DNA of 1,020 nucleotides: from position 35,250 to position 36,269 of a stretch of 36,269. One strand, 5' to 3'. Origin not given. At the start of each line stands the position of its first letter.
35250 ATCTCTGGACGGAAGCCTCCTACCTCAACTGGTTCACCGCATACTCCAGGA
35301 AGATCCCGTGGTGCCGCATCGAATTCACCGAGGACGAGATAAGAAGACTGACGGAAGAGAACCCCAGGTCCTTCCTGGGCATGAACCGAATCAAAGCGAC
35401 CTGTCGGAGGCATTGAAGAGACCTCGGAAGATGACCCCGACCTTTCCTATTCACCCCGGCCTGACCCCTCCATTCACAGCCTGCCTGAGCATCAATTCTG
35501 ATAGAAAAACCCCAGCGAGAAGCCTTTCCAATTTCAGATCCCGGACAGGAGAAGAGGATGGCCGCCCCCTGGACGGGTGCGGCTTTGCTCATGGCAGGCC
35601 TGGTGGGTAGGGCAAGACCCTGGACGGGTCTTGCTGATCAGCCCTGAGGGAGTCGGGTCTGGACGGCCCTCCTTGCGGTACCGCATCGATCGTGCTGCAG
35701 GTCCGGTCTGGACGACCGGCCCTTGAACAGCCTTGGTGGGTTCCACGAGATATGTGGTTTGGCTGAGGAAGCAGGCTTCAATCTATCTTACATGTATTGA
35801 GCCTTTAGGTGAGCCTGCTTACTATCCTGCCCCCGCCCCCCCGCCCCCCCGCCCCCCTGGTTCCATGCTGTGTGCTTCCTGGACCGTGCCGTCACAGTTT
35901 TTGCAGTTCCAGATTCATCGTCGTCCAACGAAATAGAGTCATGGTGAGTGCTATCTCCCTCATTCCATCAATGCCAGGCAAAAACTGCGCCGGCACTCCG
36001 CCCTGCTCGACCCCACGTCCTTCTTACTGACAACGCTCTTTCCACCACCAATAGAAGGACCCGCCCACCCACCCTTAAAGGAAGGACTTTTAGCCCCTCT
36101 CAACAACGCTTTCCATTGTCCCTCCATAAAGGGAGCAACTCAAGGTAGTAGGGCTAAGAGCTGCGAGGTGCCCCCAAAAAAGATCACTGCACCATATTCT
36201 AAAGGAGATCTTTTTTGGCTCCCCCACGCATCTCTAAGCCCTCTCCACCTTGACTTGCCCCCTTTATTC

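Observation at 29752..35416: Candidate undescribed module: cytoplasmic clostripain-like protease co-encoded with membrane, DNA, lipid and cell-wall attacking proteins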

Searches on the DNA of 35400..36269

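Call 59: search_rna_families(source=window, start=35400, end=36269, threshold=evalue, max_evalue=10)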
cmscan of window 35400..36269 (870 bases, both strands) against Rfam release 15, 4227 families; matches with E-value up to 10: 7.
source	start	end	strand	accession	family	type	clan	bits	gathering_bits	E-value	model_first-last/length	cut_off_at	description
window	36106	36269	-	RF04119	MIR1858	Gene; miRNA;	-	31.5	137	0.003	25-197/197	5'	MIR1858 microRNA precursor family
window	36126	36267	-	RF01911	MIR2118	Gene; miRNA;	-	21.1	85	0.16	10-160/170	no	MIR2118 microRNA precursor family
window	36155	36237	-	RF00963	mir-642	Gene; miRNA;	-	20.5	90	0.9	1-83/83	no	mir-642 microRNA precursor family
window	36098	36269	+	RF04119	MIR1858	Gene; miRNA;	-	19.1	137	1.8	1-177/197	3'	MIR1858 microRNA precursor family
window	35766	35823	+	RF03972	mir-3150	Gene; miRNA;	-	18.4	100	2.2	1-80/80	no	mir-3150 microRNA precursor family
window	36141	36252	-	RF00988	mir-657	Gene; miRNA;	-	16.9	69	3.3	1-86/86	no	mir-657 microRNA precursor family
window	35647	35724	+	RF03475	mir-2387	Gene; miRNA;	-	16.9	93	8.1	1-78/78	no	mir-2387 microRNA precursor family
